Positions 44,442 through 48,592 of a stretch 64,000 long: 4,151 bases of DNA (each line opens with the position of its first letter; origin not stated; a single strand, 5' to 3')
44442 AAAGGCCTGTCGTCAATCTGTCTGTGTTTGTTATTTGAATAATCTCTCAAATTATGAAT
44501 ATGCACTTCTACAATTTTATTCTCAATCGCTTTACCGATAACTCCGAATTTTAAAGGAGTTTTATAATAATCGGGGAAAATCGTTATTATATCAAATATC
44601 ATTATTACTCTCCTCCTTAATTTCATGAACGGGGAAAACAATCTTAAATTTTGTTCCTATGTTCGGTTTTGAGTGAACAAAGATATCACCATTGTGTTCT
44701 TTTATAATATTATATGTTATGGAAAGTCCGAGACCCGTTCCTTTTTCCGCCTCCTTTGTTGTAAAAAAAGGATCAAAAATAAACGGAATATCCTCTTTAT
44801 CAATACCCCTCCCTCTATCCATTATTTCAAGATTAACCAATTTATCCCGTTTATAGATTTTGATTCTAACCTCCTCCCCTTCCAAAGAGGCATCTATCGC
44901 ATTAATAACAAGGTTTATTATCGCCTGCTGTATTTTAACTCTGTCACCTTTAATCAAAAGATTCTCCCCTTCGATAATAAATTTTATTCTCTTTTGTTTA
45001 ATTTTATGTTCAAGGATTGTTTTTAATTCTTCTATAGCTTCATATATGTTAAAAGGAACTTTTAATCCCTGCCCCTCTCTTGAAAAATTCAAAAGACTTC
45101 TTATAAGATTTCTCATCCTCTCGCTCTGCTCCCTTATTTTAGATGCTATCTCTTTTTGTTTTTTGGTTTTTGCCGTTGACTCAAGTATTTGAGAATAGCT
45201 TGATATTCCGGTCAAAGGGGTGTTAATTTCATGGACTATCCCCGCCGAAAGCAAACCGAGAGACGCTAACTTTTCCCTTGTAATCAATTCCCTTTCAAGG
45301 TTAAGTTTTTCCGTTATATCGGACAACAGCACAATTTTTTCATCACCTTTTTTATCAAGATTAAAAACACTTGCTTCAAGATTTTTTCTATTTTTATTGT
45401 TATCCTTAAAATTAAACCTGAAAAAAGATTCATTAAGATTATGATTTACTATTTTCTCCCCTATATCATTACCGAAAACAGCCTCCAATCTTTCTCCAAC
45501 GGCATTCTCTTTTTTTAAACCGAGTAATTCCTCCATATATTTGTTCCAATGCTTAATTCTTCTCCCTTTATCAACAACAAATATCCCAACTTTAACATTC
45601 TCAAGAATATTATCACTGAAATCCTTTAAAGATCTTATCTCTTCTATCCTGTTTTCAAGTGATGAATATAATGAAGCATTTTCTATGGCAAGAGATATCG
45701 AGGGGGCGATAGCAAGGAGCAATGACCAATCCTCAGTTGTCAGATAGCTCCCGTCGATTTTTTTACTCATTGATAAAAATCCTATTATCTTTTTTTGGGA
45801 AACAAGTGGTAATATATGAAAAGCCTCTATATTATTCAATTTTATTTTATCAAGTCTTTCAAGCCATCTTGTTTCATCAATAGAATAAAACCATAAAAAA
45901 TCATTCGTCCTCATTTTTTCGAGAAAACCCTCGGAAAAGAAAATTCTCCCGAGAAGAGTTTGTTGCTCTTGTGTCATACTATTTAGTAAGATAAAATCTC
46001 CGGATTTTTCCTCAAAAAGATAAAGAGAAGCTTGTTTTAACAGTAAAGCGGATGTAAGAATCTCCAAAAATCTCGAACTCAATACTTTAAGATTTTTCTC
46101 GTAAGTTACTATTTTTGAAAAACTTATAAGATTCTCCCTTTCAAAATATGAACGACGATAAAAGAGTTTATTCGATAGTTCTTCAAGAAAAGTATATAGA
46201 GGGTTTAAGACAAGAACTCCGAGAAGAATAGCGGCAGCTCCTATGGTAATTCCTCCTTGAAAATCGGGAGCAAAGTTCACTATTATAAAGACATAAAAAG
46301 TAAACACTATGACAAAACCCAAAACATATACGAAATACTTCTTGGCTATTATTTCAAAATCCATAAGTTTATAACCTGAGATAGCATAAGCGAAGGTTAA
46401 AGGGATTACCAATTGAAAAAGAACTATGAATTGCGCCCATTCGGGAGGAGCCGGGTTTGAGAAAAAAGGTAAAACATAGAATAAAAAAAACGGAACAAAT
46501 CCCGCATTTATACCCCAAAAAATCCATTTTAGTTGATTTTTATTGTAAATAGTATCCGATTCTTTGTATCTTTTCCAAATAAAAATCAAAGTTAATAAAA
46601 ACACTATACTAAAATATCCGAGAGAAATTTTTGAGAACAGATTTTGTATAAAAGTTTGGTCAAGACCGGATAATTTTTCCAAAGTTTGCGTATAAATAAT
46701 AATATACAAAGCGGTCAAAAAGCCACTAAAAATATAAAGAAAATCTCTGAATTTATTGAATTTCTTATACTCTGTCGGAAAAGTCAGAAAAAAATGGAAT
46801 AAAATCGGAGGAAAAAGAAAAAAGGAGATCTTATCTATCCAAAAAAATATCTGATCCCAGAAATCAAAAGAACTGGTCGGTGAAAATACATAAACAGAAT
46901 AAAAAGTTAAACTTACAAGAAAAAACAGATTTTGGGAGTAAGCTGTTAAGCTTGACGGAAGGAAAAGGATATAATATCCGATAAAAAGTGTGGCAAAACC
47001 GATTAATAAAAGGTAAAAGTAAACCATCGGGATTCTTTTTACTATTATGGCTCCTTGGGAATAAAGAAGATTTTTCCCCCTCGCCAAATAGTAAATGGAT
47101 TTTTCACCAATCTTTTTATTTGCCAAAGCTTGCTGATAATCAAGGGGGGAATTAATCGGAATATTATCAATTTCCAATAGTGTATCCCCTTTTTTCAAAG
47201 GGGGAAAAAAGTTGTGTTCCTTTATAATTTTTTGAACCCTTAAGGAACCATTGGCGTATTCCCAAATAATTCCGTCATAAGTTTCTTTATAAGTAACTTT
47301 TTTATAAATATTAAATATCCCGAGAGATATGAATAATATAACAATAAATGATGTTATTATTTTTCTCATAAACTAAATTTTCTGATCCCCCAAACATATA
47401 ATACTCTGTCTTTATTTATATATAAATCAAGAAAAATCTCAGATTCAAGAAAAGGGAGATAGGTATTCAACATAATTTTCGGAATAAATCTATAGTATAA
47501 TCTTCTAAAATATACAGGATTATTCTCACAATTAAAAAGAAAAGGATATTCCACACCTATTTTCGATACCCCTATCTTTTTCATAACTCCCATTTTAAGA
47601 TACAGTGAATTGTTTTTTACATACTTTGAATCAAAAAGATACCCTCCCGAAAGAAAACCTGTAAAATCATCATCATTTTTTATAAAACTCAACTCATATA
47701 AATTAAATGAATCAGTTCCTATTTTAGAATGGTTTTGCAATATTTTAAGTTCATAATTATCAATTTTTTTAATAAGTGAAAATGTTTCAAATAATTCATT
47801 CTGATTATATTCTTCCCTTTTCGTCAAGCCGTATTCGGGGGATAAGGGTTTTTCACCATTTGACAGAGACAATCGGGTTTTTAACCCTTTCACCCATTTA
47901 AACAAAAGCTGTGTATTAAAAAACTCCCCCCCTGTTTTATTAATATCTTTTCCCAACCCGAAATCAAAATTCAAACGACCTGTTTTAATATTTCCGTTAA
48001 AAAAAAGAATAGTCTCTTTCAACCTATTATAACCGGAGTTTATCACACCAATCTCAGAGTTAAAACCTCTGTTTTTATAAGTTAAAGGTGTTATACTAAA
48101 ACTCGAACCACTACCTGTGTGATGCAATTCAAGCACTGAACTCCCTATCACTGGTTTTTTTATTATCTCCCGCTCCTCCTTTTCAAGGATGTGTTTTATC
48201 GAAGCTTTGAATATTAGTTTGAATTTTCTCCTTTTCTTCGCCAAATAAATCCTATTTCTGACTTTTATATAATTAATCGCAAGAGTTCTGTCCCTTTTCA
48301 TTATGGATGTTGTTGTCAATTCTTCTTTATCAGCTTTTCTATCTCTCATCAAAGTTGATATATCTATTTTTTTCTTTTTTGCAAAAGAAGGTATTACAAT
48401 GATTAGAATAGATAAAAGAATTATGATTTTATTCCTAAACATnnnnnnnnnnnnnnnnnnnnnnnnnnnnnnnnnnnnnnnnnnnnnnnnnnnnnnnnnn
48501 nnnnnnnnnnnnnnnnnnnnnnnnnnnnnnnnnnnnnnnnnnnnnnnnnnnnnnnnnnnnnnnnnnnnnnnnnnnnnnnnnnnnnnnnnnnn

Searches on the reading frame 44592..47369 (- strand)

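Call 9: search_protein_families(library=pfam, proteins=[window:44592-47369:-])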
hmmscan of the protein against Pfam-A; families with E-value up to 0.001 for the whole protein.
window:44592-47369:- (925 aa): 8 families
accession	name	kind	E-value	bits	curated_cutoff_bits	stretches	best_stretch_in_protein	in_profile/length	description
PF02518.31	HATPase_c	-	8.3e-26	91.1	26.4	1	808-914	1-109/111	Histidine kinase-, DNA gyrase B-, and HSP90-like ATPase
PF00512.31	HisKA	-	9e-17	61.3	26.9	1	705-768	3-66/66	His Kinase A (phospho-acceptor) domain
PF13188.13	PAS_8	-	2e-07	31.1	21.8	1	587-632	5-47/65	PAS domain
PF00989.32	PAS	-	9.8e-07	29.2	22.6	1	586-632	4-50/113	PAS fold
PF13180.12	PDZ_2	-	4.6e-05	24.1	27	0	39-90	10-62/80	PDZ domain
PF13426.13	PAS_9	-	0.00016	22.3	27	1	594-687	2-103/103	PAS domain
PF13185.12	GAF_2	-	0.00018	22.2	28.6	1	427-563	4-136/136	GAF domain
PF13492.12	GAF_3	-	0.00021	22.2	27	0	435-564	10-129/129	GAF domain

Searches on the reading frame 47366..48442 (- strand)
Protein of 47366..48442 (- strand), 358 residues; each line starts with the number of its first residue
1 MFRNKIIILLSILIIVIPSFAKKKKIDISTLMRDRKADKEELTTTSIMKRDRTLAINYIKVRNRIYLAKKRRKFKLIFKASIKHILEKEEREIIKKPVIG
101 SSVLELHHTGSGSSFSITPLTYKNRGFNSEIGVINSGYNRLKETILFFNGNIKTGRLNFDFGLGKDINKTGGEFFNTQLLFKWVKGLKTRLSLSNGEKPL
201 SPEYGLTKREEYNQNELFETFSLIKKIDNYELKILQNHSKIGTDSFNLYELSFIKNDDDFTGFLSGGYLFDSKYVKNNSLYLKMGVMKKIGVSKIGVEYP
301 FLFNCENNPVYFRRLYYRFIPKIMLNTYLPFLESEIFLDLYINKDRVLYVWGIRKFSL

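Call 9: search_protein_families(library=pfam, proteins=[window:47366-48442:-])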
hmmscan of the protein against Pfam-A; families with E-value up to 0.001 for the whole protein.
window:47366-48442:- (358 aa): 0 families

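Call 22: find_related_loci(query=window:47366-48442:-, collection=metagenome_contigs, flank=3000)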
Query window:47366-48442:- (358 aa) in metagenome_contigs; peptide patterns used: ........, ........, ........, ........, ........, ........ (x = any residue, [..] = any of these).
530 stretches matched a pattern, but none encodes a relative of the query by tblastn (E <= 1e-3).

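Call 23: find_homologous_proteins(query=window:47366-48442:-, max_evalue=0.001)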
Query window:47366-48442:- (358 aa): 3 proteins with E <= 0.001 among 3198 candidates.
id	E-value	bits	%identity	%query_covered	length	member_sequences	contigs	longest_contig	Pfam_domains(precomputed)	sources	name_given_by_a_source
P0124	3.7e-230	781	100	100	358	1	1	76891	-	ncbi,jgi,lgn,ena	-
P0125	7.9e-158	543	71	100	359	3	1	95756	-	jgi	jgi:hypothetical protein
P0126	1.6e-93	332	49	100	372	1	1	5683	-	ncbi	-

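Call 24: find_encoding_contigs(protein=P0125, flank=5000, max_places=3)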
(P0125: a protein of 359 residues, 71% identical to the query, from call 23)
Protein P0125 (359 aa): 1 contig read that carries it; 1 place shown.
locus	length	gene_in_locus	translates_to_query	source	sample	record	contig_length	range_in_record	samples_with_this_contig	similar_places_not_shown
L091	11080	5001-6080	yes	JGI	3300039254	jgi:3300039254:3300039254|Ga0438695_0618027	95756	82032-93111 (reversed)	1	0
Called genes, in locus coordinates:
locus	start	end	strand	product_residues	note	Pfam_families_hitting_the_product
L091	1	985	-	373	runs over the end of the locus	PF00226:DnaJ, PF01556:DnaJ_C, PF00684:DnaJ_CXXCXGXG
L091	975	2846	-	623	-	PF00012:HSP70, PF06723:MreB_Mbl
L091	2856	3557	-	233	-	PF01025:GrpE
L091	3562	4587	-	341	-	PF01628:HrcA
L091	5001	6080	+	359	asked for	-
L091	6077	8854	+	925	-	PF13180:PDZ_2 (faint), PF00989:PAS, PF13188:PAS_8 (weak), PF13426:PAS_9 (weak), PF00512:HisKA, PF02518:HATPase_c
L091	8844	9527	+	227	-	PF01746:tRNA_m1G_MT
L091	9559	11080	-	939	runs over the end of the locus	PF08269:dCache_2, PF17200:sCache_2, PF17200:sCache_2, PF00989:PAS, PF08448:PAS_4, PF13426:PAS_9, PF02518:HATPase_c, PF00072:Response_reg, +3 more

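Call 25: find_encoding_contigs(protein=P0126, flank=5000, max_places=3)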
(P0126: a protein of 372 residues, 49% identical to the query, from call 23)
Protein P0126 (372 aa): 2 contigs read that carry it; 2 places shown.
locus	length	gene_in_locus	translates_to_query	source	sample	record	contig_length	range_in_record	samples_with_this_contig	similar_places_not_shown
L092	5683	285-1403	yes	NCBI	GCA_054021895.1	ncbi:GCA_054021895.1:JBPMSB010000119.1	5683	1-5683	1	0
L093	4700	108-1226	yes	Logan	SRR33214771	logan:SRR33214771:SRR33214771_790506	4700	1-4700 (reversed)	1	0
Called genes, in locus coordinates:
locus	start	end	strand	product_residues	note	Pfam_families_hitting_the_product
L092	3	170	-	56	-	?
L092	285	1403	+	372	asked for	-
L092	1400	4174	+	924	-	PF13180:PDZ_2 (weak), PF00989:PAS, PF13188:PAS_8 (weak), PF13426:PAS_9 (weak), PF00512:HisKA, PF02518:HATPase_c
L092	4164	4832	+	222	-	PF01746:tRNA_m1G_MT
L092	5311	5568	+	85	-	-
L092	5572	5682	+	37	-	?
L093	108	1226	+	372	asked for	-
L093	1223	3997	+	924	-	PF13180:PDZ_2 (weak), PF00989:PAS, PF13188:PAS_8 (weak), PF13426:PAS_9 (weak), PF00512:HisKA, PF02518:HATPase_c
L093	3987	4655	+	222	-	PF01746:tRNA_m1G_MT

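Call 26: find_encoding_contigs(protein=P0124, flank=3000, max_places=4)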
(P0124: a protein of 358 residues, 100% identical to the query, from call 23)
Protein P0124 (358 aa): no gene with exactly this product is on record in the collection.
